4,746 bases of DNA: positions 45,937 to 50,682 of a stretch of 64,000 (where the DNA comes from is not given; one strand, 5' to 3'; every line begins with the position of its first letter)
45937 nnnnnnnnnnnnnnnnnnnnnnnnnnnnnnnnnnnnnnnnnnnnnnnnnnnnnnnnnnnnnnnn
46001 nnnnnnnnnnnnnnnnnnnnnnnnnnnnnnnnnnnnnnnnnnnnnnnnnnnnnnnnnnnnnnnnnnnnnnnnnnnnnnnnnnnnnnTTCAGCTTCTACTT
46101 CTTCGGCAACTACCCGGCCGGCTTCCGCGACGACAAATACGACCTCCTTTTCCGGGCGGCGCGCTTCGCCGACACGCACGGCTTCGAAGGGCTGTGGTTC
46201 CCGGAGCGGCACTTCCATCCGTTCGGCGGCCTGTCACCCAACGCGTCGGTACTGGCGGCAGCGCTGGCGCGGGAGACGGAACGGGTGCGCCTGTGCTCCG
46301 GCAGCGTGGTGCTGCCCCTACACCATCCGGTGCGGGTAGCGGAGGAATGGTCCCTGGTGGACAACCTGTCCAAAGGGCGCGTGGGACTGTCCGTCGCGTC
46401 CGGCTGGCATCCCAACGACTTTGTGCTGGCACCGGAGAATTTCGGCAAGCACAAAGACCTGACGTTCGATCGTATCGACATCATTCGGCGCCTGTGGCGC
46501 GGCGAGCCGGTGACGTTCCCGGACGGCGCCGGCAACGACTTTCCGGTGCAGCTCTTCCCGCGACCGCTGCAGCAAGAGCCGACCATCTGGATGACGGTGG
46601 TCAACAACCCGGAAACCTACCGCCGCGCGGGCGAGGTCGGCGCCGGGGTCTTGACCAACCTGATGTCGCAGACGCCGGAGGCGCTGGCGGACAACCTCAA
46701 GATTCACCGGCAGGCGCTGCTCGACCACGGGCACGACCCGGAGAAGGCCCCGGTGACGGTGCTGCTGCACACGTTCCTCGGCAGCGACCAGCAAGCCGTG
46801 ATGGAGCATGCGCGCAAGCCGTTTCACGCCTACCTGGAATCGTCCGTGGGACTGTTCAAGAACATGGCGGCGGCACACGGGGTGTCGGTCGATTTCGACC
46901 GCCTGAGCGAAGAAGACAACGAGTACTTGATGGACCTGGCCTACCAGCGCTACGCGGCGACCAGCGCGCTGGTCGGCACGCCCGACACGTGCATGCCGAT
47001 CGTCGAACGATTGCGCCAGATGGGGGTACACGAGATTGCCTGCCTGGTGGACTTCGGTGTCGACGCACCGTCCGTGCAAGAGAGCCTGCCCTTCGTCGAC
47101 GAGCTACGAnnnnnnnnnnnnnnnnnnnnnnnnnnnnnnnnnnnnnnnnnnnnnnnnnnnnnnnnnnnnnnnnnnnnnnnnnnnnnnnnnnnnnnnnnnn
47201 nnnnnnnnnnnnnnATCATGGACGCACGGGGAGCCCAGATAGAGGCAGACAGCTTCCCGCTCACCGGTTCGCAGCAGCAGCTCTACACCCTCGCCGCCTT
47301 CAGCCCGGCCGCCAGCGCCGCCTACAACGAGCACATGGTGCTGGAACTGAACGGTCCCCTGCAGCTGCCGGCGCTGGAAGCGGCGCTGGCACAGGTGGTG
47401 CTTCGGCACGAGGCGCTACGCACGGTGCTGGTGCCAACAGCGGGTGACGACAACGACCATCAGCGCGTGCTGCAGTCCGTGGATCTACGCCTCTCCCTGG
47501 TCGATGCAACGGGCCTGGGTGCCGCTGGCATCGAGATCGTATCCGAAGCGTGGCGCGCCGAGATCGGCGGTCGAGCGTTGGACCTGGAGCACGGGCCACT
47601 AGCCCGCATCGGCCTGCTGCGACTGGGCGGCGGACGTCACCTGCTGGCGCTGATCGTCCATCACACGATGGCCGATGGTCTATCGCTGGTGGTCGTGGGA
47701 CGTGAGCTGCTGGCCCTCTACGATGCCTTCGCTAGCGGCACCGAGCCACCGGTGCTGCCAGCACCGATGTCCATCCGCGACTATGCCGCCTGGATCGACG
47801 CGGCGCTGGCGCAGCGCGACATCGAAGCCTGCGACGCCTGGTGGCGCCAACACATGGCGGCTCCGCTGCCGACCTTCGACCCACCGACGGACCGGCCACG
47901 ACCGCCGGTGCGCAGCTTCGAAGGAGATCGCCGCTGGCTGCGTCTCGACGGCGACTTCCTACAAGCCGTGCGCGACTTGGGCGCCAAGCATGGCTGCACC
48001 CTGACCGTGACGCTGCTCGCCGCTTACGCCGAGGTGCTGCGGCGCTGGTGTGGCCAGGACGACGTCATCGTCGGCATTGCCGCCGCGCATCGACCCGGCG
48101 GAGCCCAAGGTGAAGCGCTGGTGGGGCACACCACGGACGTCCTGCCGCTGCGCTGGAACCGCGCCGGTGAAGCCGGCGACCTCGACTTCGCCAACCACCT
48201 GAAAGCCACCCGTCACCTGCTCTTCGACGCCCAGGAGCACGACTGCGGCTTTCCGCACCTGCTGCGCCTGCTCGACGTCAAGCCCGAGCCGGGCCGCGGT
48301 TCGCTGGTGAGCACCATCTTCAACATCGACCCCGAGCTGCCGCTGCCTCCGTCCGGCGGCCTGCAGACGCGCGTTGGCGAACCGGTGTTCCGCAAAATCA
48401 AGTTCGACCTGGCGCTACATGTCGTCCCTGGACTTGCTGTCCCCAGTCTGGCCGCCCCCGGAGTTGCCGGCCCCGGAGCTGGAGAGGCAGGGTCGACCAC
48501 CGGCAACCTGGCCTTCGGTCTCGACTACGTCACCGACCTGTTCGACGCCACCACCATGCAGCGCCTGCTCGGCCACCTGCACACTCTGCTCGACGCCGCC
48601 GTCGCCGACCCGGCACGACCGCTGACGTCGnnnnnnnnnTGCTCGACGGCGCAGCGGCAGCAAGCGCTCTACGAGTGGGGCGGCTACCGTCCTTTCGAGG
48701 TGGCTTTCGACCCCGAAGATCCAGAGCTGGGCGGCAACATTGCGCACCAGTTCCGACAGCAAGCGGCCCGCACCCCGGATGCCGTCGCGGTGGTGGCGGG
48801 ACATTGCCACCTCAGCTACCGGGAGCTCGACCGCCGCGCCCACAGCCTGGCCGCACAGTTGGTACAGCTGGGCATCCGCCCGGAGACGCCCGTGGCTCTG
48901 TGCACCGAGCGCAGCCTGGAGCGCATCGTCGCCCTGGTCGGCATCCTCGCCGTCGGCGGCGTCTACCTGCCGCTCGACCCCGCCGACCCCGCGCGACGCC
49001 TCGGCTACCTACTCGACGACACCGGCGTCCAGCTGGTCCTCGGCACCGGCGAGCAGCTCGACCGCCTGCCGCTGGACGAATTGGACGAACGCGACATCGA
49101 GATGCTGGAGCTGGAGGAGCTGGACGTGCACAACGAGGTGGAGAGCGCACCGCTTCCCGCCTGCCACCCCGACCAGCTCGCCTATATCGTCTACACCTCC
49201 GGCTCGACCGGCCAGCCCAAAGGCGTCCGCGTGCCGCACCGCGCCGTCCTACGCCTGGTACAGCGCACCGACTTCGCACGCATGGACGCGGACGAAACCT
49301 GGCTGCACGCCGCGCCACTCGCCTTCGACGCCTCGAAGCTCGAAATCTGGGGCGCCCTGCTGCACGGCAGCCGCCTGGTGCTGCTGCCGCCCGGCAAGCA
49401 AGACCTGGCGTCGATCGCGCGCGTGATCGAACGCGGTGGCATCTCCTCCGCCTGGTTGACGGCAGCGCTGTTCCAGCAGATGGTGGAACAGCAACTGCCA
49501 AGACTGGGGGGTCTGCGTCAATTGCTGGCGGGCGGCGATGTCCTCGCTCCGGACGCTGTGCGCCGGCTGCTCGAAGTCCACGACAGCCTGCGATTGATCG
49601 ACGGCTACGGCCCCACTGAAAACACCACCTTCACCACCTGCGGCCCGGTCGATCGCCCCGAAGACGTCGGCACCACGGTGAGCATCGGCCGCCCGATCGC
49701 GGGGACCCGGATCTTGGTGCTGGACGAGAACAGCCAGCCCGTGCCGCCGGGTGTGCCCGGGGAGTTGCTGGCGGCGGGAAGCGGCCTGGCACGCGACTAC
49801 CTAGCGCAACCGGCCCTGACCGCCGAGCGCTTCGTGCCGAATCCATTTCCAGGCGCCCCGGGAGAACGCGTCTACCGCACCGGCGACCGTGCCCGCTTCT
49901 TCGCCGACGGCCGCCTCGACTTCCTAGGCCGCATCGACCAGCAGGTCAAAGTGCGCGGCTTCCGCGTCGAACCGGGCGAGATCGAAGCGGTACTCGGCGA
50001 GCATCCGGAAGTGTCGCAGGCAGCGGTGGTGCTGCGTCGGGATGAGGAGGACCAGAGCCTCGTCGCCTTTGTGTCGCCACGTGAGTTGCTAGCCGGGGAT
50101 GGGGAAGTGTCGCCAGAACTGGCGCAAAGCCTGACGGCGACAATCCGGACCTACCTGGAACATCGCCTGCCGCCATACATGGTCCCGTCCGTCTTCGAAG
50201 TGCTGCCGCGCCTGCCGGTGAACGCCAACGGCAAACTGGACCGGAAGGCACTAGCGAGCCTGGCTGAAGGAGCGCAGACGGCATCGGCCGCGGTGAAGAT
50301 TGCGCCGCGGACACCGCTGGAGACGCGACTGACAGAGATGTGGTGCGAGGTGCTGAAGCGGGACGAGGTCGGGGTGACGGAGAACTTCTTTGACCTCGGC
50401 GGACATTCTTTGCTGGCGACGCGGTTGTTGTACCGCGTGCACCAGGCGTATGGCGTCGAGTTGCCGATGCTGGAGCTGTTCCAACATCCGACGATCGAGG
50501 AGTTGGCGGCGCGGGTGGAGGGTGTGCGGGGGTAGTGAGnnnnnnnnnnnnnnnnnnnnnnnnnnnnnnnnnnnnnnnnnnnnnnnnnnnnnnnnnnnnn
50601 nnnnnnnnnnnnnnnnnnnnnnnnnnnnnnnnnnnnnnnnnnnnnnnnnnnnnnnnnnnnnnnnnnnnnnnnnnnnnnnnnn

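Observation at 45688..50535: Orphan NRPS module (LLM-C-A-PCP) lacking a release domain, ~37 kb from the other NRPS locus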

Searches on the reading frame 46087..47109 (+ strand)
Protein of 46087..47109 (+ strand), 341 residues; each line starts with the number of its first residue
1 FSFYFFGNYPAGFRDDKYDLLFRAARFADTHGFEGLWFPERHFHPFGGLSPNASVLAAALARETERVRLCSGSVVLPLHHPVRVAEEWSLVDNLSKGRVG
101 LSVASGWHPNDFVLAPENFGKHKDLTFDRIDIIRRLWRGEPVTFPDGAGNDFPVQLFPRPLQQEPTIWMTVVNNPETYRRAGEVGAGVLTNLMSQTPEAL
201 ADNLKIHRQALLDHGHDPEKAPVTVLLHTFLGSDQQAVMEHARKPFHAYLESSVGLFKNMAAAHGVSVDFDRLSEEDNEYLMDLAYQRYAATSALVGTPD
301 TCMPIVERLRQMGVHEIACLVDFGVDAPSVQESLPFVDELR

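Call 44: search_solved_structures(query=window:46087-47109:+, max_evalue=0.001)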
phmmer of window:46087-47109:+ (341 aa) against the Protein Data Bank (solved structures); distinct sequences matched with E-value up to 0.001: 23.
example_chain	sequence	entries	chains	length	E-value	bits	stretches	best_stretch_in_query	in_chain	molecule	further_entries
6ket_A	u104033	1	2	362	1.9e-138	464.7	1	1-341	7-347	PuwE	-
7bip_A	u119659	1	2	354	3.2e-27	99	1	19-311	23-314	Luciferase-like monooxygenase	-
8cbb_A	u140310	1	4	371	1.3e-25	93.6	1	26-318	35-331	Alkanal monooxygenase alpha chain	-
8k74_A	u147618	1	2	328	1.1e-20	77.5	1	11-194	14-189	Alkanal monooxygenase alpha chain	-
1brl_A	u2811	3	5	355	3e-18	69.4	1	23-321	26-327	BACTERIAL LUCIFERASE | Alkanal monooxygenase alpha chain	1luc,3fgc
2i7g_A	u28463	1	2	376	2.4e-16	63.2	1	21-235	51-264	Monooxygenase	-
4us5_A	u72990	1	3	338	3.4e-10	42.9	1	23-250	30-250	LUCIFERASE-LIKE MONOOXYGENASE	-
4us5_D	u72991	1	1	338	6.8e-10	42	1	23-250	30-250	LUCIFERASE-LIKE MONOOXYGENASE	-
1rhc_A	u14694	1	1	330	1.1e-09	41.3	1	19-240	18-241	F420-dependent alcohol dehydrogenase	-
9fp4_A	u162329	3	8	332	5.4e-09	39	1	18-194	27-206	F420-dependent hydroxymycolic acid dehydrogenase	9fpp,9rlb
8qq8_A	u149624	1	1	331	2.9e-07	33.3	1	25-318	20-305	5,10-methylenetetrahydromethanopterin reductase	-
8qpl_A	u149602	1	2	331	2.9e-07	33.3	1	25-318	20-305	5,10-methylenetetrahydromethanopterin reductase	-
8qpm_A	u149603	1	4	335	3.1e-07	33.2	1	25-318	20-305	5,10-methylenetetrahydromethanopterin reductase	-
3rao_A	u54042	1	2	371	4.6e-07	32.6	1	19-164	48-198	Putative Luciferase-like Monooxygenase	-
1brl_B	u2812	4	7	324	6.1e-07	32.3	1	15-101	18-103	BACTERIAL LUCIFERASE | BETA2 LUCIFERASE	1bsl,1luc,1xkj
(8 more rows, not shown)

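Call 60: search_solved_structures(query=window:46087-47109:+, max_evalue=1e-100, show_alignments=1)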
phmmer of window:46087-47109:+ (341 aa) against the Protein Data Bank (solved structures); distinct sequences matched with E-value up to 1e-100: 1.
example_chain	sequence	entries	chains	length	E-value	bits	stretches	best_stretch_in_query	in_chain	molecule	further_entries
6ket_A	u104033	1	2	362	1.9e-138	464.7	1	1-341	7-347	PuwE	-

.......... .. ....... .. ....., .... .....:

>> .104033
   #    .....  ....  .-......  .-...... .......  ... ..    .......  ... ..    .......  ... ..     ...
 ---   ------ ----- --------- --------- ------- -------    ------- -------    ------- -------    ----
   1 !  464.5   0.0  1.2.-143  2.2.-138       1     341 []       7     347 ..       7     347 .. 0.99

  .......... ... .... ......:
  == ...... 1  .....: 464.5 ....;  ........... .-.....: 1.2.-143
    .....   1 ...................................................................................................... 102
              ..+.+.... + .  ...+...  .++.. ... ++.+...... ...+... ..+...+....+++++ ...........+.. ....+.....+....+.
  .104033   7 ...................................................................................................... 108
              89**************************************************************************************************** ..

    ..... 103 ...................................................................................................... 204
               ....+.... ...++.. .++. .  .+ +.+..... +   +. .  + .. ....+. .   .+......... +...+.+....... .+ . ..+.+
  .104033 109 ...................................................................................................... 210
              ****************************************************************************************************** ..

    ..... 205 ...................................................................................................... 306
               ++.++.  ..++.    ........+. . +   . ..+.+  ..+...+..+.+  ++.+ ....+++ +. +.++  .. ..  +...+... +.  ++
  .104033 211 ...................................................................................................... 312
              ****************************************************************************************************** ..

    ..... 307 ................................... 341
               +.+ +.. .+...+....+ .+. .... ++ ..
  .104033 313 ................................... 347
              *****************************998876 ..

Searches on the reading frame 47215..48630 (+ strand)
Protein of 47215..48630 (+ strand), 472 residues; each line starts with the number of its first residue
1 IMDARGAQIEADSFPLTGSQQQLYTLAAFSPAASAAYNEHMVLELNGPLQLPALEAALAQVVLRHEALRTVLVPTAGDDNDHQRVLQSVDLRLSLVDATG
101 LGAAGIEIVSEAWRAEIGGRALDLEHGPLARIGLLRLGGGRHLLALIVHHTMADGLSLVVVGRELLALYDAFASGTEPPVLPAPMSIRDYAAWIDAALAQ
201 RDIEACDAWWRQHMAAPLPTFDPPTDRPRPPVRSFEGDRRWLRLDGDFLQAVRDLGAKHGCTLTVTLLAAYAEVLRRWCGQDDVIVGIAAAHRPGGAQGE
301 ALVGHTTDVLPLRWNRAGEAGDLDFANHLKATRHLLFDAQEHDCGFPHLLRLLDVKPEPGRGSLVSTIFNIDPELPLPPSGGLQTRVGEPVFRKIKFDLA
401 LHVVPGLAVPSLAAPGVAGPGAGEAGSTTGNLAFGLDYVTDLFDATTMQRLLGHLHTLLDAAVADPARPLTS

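Call 58: search_solved_structures(query=window:47215-48630:+, max_evalue=1e-10)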
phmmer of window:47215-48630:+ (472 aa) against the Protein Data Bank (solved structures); distinct sequences matched with E-value up to 1e-10: 35.
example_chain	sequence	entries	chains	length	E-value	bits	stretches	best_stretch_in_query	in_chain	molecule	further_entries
6oyf_A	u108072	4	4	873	2.4e-45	158.5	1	14-470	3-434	Txo1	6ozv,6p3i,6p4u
6p1j_A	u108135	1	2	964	2e-44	155.4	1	11-470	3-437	Txo2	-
9lcq_A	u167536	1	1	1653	6.7e-42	147.1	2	9-316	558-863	PvdL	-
9up2_A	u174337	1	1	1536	7e-42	147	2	9-316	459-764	PvdL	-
9lcp_A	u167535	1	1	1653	8.1e-42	146.8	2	9-316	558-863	PvdL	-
9lco_A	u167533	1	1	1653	8.1e-42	146.8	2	9-316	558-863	PvdL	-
2jgp_A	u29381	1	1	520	6.1e-36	127.5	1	13-399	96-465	TYROCIDINE SYNTHETASE 3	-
5u89_A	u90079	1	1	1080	7e-32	114.1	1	12-470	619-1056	Amino acid adenylation domain protein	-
7kvw_A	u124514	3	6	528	3.6e-27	98.5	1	22-470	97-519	PCP-C didomain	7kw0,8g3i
8fx6_A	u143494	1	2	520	5e-27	98.1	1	21-335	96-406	PCP-C didomain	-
7kw2_A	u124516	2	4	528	6.6e-27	97.7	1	33-348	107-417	PCP-C didomain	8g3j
8fx7_A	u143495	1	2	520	8.1e-27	97.4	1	33-348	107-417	PCP-C didomain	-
8z0q_C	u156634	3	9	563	1.3e-25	93.4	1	13-383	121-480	Special condensation domain in NRPS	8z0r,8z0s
4znm_A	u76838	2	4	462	7.4e-24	87.6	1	44-472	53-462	C-domain type II peptide synthetase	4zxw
9rde_A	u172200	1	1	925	5.5e-23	84.7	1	5-333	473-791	Bacitracin synthase 3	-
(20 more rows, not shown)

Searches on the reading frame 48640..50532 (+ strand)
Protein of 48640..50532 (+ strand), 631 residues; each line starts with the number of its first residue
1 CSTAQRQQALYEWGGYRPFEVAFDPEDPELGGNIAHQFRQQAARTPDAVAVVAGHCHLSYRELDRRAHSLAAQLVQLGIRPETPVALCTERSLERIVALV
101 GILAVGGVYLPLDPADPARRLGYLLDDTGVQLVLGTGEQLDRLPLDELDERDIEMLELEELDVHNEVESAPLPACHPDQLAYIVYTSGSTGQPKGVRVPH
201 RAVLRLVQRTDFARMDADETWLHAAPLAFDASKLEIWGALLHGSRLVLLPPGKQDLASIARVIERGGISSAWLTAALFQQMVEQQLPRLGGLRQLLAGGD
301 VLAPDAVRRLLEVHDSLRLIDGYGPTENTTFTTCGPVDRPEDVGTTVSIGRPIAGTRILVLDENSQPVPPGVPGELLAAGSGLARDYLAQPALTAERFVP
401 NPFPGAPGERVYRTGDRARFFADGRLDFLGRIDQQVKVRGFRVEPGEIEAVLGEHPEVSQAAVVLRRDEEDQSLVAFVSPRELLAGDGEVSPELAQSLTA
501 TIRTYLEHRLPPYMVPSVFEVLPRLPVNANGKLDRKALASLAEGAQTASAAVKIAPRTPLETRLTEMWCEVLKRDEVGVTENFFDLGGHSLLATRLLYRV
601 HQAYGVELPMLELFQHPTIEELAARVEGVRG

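Call 46: search_solved_structures(query=window:48640-50532:+, max_evalue=1e-20)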
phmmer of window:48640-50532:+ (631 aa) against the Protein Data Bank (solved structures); distinct sequences matched with E-value up to 1e-20: 118 (the best 60 are shown).
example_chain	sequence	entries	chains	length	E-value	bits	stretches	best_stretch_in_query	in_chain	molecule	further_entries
9be3_A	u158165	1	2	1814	1.3e-205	687.9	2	38-626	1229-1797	Linear gramicidin synthase subunit A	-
9meh_A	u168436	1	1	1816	1.3e-205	687.9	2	38-626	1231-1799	Linear gramicidin synthase subunit A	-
6mfz_A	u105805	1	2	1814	1.4e-205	687.9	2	38-626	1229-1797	Linear gramicidin synthase subunit A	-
9be4_A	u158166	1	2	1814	5.3e-205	685.9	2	38-626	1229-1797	Linear gramicidin synthase subunit A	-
6mfy_A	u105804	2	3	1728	7.6e-190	635.9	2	36-623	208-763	Linear gramicidin synthase subunit A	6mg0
8xjz_C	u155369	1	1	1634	6.6e-135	454.4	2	20-623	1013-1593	Peptide synthetase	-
5u89_A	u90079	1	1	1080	2.6e-121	409.5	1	30-628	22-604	Amino acid adenylation domain protein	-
9lcp_A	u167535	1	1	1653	5.1e-119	401.9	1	35-628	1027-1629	PvdL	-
9lcq_A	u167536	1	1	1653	5.1e-119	401.9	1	35-628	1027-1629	PvdL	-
9lco_A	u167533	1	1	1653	2.3e-118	399.7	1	35-628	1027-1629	PvdL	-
9bfd_B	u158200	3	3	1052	5.3e-107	362.2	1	36-627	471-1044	Tyrocidine synthase 2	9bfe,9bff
9up2_A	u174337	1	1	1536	9.8e-106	358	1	35-628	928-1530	PvdL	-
8jbr_A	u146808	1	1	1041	2.5e-105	356.7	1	32-624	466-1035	McyA protein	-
9bfd_A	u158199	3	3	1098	8.5e-105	354.9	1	32-627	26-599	Tyrocidine synthase 1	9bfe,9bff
2vsq_A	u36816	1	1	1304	1.9e-103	350.4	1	35-626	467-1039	SURFACTIN SYNTHETASE SUBUNIT 3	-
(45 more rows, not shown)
